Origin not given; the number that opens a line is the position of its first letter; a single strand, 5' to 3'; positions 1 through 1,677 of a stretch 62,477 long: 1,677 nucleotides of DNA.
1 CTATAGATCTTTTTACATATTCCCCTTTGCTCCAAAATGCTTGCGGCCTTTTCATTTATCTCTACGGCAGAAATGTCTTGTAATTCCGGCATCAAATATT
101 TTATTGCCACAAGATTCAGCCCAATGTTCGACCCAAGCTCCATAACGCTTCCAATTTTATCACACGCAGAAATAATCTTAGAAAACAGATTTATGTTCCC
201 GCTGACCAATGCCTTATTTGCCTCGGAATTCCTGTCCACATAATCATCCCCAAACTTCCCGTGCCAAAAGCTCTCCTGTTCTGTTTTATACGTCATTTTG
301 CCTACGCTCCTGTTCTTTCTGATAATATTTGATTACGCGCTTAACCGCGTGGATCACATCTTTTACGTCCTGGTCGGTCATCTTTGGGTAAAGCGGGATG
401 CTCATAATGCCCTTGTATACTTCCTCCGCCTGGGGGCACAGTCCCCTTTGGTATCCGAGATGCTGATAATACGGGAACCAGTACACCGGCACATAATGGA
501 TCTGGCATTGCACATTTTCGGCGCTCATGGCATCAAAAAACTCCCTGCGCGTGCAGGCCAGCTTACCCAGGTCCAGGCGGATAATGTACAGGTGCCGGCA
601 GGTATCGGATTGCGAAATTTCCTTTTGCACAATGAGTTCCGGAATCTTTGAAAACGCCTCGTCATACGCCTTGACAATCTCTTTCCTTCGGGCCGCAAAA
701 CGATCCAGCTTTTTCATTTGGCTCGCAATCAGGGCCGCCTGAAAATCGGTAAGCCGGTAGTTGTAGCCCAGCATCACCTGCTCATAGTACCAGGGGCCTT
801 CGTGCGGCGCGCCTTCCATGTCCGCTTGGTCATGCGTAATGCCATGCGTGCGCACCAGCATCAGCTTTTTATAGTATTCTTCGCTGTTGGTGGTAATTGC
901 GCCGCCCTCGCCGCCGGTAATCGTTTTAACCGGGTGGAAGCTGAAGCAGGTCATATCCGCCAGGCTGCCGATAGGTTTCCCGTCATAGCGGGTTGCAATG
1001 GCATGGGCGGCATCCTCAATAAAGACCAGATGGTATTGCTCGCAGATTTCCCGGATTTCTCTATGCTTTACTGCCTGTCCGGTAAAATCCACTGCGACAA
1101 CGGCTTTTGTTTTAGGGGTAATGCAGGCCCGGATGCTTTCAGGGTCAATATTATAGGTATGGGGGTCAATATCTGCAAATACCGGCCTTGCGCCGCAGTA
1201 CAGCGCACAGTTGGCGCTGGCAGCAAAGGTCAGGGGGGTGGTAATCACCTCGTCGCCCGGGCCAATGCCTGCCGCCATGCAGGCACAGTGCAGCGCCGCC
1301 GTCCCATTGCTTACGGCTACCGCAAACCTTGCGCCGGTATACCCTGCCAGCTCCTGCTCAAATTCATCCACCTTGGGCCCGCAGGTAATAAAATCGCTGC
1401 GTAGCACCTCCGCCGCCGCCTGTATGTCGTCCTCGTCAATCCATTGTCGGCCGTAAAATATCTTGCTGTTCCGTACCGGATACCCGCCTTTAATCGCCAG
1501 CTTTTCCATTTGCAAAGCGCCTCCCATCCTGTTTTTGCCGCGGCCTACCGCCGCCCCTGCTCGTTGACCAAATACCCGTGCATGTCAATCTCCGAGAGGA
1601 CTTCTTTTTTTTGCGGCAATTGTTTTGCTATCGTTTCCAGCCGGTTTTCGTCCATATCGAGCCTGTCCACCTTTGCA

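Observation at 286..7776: Carrier-protein-dependent acylation cassette embedded in a surface-glycan operon (candidate undescribed nucleotide-sugar tailoring pathway)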

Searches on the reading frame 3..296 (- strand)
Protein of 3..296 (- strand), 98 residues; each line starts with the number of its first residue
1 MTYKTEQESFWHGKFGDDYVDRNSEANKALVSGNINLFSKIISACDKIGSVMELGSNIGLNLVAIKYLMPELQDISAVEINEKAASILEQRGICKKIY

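Call 7: search_protein_families(library=ncbifam, proteins=[window:3-296:-], max_evalue=0.001)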
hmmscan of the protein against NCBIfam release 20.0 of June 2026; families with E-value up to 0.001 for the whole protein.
window:3-296:- (98 aa): 1 family
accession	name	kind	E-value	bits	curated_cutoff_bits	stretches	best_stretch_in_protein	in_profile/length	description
TIGR03587.1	Pse_Me-ase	hypoth_equivalog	6.9e-25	88.4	112.05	1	3-88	1-83/204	pseudaminic acid biosynthesis-associated methylase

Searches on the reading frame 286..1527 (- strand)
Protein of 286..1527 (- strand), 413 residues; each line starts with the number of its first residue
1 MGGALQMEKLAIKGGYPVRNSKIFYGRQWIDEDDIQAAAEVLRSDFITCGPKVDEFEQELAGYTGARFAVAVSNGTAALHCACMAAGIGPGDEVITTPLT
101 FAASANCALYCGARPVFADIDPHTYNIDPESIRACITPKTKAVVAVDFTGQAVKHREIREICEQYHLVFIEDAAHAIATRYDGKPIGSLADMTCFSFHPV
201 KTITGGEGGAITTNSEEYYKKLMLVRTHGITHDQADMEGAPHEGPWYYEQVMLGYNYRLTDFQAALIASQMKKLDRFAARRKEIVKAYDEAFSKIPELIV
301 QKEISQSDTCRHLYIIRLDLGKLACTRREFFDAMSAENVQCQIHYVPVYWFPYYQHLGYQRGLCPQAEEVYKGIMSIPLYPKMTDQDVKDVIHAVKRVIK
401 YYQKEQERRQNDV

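Call 3: search_protein_families(library=pfam, proteins=[window:286-1527:-], max_evalue=0.01)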
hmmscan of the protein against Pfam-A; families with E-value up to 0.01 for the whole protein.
window:286-1527:- (413 aa): 6 families
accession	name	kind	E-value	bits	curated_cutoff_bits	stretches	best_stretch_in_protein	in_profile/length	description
PF01041.23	DegT_DnrJ_EryC1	-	4.7e-122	408.1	19.8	1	30-395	3-359/360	DegT/DnrJ/EryC1/StrS aminotransferase family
PF00155.27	Aminotran_1_2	-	1.1e-09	38.4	19.7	1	53-178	44-191/361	Aminotransferase class I and II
PF00266.25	Aminotran_5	-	2.4e-06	27.2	21.5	1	69-249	64-249/371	Aminotransferase class-V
PF01053.26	Cys_Met_Meta_PP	-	7.5e-06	25.2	27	1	51-167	52-165/381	Cys/Met metabolism PLP-dependent enzyme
PF01212.27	Beta_elim_lyase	-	2.9e-05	24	27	1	51-240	32-238/288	Beta-eliminating lyase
PF02177.21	APP_N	-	0.004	18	22.1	1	106-173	3-67/100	Amyloid A4 N-terminal heparin-binding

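Call 7: search_protein_families(library=ncbifam, proteins=[window:286-1527:-], max_evalue=0.001)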
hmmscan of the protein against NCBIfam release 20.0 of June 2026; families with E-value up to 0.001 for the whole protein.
window:286-1527:- (413 aa): 33 families (the best 25 are shown)
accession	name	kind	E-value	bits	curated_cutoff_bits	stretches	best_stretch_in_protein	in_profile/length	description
TIGR03588.1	PseC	equivalog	1.8e-143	478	423.5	1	23-398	2-379/380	UDP-4-amino-4,6-dideoxy-N-acetyl-beta-L-altrosamine transaminase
NF008658.2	PRK11658.1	equivalog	2.6e-88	296.2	631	1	25-400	7-378/379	UDP-4-amino-4-deoxy-L-arabinose aminotransferase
TIGR04181.1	NHT_00031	hypoth_equivalog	4.5e-74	249.5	420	1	33-378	11-357/359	LegC family aminotransferase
NF008687.0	PRK11706.1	equivalog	1.2e-69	234.9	375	1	53-399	33-374/375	dTDP-4-amino-4,6-dideoxygalactose transaminase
TIGR04427.1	PLP_DesI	equivalog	2.5e-55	188.2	650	1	7-398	5-382/390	dTDP-4-dehydro-6-deoxyglucose aminotransferase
TIGR02379.1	ECA_wecE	subfamily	7.8e-54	182.9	434.85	1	57-397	37-373/376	dTDP-4-amino-4,6-dideoxy-D-glucose transaminase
NF011936.0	PRK15407.1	equivalog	2e-53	181.6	423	2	19-228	33-250/440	lipopolysaccharide biosynthesis protein RfbH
NF004621.0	PRK05957.1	equivalog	9.9e-09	34.4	498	1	70-183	92-209/389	pyridoxal phosphate-dependent aminotransferase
NF005816.0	PRK07682.1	equivalog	1.1e-07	30.9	620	1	75-184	98-213/390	aminotransferase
NF041364.1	GntC_guanitoxin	equivalog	2e-07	30.3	415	1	69-178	62-179/356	guanitoxin biosynthesis PLP-dependent (S)-gamma-hydroxy-L-arginine cyclodehydratase GntC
NF000586.1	PRK00011.1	subfamily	6.7e-07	28.4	335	1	80-222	91-240/404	serine hydroxymethyltransferase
NF006488.0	PRK08912.1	equivalog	1.4e-06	27.5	498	1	70-172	90-198/387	aminotransferase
NF006096.0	PRK08248.1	equivalog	1.4e-06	27.2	726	1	51-211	64-219/431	homocysteine synthase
NF005817.0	PRK07683.1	equivalog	2.5e-06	26.5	575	1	82-163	104-188/387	aminotransferase A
NF004770.0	PRK06108.1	subfamily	8.8e-06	24.8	422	1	67-145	98-176/396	pyridoxal phosphate-dependent aminotransferase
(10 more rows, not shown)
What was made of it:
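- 286..1527 (-): PseC aminotransferase (core Pse pathway, not part of the portable cassette). The start may be at 1509. TIGR03588 478 bits against a cutoff of 423.5 (call 7).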
